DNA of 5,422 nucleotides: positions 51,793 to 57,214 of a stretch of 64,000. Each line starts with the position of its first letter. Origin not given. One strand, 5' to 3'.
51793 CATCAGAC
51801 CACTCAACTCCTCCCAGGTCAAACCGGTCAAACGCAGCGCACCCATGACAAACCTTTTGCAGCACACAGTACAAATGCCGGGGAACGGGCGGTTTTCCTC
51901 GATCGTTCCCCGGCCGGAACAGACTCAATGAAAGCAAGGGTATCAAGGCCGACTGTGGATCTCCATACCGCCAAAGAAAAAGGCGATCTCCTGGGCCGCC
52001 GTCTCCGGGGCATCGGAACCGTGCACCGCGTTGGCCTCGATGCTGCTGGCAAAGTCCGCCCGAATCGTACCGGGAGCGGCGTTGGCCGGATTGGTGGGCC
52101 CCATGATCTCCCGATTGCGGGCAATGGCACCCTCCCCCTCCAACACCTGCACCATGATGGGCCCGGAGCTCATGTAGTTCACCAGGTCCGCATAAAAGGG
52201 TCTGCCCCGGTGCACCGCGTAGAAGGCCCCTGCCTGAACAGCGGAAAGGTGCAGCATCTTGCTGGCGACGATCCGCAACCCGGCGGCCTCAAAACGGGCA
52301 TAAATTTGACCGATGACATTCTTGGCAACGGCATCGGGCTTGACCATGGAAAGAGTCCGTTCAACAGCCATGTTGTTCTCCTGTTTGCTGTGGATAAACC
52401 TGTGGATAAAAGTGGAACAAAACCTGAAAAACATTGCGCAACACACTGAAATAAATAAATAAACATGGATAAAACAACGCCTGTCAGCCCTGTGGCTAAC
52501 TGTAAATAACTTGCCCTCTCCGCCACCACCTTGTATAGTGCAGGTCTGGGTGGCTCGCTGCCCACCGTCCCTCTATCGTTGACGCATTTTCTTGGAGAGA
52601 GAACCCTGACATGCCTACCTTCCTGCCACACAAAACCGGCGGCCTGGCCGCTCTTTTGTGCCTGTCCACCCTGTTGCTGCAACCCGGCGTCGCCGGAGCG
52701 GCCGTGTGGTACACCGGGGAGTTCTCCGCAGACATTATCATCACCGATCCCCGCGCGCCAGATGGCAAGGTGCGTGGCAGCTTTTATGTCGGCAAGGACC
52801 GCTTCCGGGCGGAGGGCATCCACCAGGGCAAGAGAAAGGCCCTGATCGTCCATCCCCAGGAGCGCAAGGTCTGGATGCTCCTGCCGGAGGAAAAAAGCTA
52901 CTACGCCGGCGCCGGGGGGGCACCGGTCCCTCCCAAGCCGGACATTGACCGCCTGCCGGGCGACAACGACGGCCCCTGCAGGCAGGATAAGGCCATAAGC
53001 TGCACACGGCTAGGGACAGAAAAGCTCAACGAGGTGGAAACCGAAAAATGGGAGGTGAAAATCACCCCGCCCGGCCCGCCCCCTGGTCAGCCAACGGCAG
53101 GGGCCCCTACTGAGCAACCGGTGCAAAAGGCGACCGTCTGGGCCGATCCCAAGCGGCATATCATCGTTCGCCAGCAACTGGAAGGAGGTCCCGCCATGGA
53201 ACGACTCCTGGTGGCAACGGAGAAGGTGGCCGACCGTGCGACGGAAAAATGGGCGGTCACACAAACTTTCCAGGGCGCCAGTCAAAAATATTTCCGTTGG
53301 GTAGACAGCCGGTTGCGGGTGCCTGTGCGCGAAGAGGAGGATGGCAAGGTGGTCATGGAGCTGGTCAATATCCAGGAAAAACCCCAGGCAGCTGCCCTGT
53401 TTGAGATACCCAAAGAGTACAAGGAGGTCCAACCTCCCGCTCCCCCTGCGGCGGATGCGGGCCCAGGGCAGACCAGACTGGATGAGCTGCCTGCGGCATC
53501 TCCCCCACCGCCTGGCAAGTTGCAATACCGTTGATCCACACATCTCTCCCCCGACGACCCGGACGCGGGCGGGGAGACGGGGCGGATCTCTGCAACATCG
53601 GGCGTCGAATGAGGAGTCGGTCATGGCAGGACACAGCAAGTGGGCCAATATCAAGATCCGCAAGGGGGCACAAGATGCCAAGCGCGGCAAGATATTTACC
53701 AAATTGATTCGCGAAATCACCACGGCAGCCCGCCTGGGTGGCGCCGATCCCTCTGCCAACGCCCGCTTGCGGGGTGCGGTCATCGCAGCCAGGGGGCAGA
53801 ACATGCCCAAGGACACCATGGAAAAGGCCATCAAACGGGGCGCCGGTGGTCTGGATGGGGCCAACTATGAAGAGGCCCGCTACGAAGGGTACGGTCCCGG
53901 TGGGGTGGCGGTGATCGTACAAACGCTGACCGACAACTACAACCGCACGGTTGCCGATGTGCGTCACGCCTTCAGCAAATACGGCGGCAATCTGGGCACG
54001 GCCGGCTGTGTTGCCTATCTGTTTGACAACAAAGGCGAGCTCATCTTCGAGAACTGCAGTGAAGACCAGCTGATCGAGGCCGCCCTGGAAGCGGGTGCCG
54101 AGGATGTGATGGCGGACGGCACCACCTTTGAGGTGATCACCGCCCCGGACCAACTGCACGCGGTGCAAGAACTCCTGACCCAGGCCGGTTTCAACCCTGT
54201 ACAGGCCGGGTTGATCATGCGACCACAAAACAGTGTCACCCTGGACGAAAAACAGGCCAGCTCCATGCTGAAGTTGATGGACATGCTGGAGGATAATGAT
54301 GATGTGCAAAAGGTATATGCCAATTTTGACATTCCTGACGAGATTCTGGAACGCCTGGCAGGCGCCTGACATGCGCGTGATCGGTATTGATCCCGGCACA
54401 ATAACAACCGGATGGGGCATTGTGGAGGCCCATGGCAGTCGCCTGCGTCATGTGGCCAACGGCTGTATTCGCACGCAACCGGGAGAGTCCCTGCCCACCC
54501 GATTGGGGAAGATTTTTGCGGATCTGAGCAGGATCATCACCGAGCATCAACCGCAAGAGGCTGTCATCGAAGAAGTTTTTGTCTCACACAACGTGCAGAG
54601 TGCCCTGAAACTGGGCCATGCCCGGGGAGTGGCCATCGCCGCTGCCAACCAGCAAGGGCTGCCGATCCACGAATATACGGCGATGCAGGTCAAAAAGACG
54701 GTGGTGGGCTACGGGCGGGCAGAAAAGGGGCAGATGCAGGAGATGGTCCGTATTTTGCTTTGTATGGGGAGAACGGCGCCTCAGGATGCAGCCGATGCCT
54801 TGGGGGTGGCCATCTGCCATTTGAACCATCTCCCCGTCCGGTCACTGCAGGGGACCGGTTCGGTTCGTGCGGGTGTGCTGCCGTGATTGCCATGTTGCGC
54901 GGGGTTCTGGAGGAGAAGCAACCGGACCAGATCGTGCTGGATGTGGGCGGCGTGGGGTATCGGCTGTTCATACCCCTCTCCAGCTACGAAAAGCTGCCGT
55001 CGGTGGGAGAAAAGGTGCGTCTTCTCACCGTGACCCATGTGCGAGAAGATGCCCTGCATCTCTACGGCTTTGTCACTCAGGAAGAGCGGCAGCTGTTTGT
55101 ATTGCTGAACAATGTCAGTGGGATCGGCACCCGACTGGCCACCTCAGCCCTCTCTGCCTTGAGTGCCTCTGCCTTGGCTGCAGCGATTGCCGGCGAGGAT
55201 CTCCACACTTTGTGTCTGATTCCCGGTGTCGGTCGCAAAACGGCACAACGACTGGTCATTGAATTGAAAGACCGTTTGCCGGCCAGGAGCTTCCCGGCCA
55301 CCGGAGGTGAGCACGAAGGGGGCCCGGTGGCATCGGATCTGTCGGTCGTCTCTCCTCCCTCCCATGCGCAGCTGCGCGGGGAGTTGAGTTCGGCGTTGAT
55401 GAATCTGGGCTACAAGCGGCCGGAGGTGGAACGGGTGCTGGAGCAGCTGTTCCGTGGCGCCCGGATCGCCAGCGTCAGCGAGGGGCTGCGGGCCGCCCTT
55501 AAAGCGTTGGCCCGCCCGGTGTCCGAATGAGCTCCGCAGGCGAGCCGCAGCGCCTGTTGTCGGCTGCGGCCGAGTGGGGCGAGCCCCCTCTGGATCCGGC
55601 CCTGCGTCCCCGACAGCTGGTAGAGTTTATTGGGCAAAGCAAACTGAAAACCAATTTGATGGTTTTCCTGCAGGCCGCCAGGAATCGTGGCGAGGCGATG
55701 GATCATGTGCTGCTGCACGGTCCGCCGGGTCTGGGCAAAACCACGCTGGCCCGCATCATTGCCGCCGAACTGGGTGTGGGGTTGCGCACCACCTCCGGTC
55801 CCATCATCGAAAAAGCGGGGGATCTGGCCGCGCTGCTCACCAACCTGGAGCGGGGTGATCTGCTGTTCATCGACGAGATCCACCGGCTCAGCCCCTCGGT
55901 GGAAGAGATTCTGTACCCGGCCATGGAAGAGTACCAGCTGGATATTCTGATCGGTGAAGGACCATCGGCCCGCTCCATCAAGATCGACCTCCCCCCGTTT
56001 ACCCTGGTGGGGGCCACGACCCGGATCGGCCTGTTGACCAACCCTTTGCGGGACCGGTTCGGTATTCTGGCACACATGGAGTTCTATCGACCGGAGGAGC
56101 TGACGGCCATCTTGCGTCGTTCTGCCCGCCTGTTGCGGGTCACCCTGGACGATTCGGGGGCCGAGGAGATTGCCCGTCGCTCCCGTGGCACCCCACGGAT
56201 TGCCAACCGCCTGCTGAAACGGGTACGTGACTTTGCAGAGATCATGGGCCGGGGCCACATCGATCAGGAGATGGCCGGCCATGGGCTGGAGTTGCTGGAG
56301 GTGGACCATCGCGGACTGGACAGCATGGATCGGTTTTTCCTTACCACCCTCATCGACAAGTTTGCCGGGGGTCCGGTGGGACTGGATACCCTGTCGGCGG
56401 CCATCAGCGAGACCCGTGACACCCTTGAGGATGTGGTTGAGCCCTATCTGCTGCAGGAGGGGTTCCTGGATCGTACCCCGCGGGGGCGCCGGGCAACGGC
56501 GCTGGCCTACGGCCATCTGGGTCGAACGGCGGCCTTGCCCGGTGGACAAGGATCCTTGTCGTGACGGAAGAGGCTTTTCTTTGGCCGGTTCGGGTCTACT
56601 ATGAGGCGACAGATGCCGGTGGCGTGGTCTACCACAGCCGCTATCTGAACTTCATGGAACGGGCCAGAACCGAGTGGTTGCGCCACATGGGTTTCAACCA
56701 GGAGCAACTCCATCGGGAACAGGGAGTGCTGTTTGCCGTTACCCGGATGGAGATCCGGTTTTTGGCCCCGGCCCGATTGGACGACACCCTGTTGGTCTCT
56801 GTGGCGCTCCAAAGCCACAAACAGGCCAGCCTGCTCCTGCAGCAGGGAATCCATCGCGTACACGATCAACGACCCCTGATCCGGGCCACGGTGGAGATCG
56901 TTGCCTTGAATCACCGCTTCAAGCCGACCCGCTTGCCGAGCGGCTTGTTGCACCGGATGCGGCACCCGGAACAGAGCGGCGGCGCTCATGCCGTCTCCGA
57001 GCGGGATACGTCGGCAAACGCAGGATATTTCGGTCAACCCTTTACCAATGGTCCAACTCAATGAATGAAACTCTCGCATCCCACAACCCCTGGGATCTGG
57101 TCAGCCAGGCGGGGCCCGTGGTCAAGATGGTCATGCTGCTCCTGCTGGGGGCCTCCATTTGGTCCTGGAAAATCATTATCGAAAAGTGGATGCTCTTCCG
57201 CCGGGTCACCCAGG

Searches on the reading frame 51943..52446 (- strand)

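Call 16: search_protein_families(library=pfam, proteins=[window:51943-52446:-], max_evalue=0.001)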
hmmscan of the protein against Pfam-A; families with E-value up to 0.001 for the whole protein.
window:51943-52446:- (167 aa): 1 family
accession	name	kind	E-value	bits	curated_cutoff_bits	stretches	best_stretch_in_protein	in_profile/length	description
PF00334.24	NDK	-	7.4e-56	188.2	27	1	29-162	1-134/135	Nucleoside diphosphate kinase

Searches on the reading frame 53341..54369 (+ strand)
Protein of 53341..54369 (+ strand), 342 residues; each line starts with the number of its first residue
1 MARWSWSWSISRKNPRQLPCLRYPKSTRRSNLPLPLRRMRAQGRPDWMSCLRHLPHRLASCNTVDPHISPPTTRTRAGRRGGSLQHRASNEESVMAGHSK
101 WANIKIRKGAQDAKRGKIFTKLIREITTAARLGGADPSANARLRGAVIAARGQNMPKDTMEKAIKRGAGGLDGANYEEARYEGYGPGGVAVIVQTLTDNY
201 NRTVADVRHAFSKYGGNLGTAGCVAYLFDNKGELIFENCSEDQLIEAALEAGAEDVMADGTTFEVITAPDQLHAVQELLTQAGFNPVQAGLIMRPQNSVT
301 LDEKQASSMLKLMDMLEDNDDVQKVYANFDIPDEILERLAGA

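Call 17: search_protein_families(library=pfam, proteins=[window:53341-54369:+], max_evalue=0.001)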
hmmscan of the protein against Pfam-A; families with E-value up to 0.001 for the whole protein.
window:53341-54369:+ (342 aa): 2 families
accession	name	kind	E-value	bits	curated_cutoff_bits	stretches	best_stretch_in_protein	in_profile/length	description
PF01709.26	Transcrip_reg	-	3e-61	206.3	27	1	176-329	1-160/160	TACO1/YebC second and third domain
PF20772.2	TACO1_YebC_N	-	4.7e-31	107.5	36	1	99-169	1-72/73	TACO1/YebC protein N-terminal domain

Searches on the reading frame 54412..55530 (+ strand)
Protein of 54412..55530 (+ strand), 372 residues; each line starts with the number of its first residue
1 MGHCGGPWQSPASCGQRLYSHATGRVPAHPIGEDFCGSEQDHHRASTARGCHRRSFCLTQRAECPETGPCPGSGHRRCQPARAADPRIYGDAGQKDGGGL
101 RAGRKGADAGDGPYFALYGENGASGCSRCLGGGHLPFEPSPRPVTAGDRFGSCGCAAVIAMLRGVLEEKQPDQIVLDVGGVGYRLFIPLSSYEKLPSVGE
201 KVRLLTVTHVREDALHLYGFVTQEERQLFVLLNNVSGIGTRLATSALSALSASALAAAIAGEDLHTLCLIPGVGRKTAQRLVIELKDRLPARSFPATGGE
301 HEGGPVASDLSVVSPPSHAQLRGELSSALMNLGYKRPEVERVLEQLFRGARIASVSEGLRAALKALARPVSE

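Call 17: search_protein_families(library=pfam, proteins=[window:54412-55530:+], max_evalue=0.001)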
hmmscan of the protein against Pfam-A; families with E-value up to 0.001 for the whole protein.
window:54412-55530:+ (372 aa): 4 families
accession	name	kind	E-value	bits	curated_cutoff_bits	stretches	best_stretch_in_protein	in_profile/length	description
PF01330.27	RuvA_N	-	3.8e-22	78.6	23.6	1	159-219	2-61/61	RuvA N terminal domain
PF14520.12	HHH_5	-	6.7e-13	49.4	27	1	229-287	1-57/57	Helix-hairpin-helix domain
PF07499.19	RuvA_C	-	6.7e-11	42.9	24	1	322-366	3-46/47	RuvA, C-terminal domain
PF21176.3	RecR_HhH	-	1.5e-05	25.2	27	1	267-285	8-26/45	RecR, helix-hairpin-helix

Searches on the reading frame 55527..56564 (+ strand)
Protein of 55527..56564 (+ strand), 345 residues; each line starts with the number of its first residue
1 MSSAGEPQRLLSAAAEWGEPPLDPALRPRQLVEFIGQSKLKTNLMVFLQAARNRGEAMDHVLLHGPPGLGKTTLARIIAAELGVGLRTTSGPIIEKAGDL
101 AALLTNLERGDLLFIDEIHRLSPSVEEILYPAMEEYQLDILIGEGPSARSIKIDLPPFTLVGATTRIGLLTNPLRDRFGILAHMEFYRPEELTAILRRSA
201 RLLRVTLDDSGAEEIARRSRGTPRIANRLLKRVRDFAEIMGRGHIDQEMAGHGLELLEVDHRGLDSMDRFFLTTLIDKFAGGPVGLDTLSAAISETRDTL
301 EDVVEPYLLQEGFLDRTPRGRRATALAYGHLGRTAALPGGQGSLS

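Call 17: search_protein_families(library=pfam, proteins=[window:55527-56564:+], max_evalue=0.001)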
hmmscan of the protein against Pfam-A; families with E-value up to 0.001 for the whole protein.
window:55527-56564:+ (345 aa): 13 families
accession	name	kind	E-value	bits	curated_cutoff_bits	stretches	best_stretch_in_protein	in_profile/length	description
PF05496.18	RuvB_N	-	1.8e-79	265.5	27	1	26-184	1-159/159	Holliday junction DNA helicase RuvB P-loop domain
PF17864.7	AAA_lid_4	-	2.6e-31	107.6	27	1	187-260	1-74/74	RuvB AAA lid domain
PF05491.19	RuvB_C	-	3.9e-24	84.8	24.7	1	262-331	2-71/72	RuvB C-terminal winged helix domain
PF00004.35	AAA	-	5.1e-20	72.7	21.2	1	61-182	1-127/131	ATPase family associated with various cellular activities (AAA)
PF07728.20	AAA_5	-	1.3e-09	38.6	22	1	60-178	1-139/139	AAA domain (dynein-related subfamily)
PF13191.12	AAA_16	-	1.9e-06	28.9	32.6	1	34-82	2-48/167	AAA ATPase domain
PF07726.17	AAA_3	-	1.7e-05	25.2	27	0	60-86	1-27/131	ATPase family associated with various cellular activities (AAA)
PF13401.12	AAA_22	-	7.6e-05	23.5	27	0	60-82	7-29/130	AAA domain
PF02367.23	TsaE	-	0.00031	21.1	26.6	0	54-90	17-53/128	Threonylcarbamoyl adenosine biosynthesis protein TsaE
PF20720.3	nSTAND3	-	0.00037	20.6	27.2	1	52-82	11-41/155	Novel STAND NTPase 3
PF00158.32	Sigma54_activat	-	0.00063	19.9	20.2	0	109-141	93-125/168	Sigma-54 interaction domain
PF06068.19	TIP49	-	0.00081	19.1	23.8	0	33-85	25-77/347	TIP49 P-loop domain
PF01078.27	Mg_chelatase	-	0.00095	19.1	20.3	0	59-79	23-43/207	Magnesium chelatase, subunit ChlI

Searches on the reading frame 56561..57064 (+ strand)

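Call 17: search_protein_families(library=pfam, proteins=[window:56561-57064:+], max_evalue=0.001)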
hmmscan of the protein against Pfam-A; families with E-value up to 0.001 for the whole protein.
window:56561-57064:+ (167 aa): 2 families
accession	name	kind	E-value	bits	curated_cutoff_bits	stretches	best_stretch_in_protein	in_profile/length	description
PF13279.12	4HBT_2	-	3e-14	53.9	25.5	1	16-131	5-120/122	Thioesterase-like superfamily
PF03061.28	4HBT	-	5.1e-12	46.4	20.6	1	20-102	1-75/79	Thioesterase superfamily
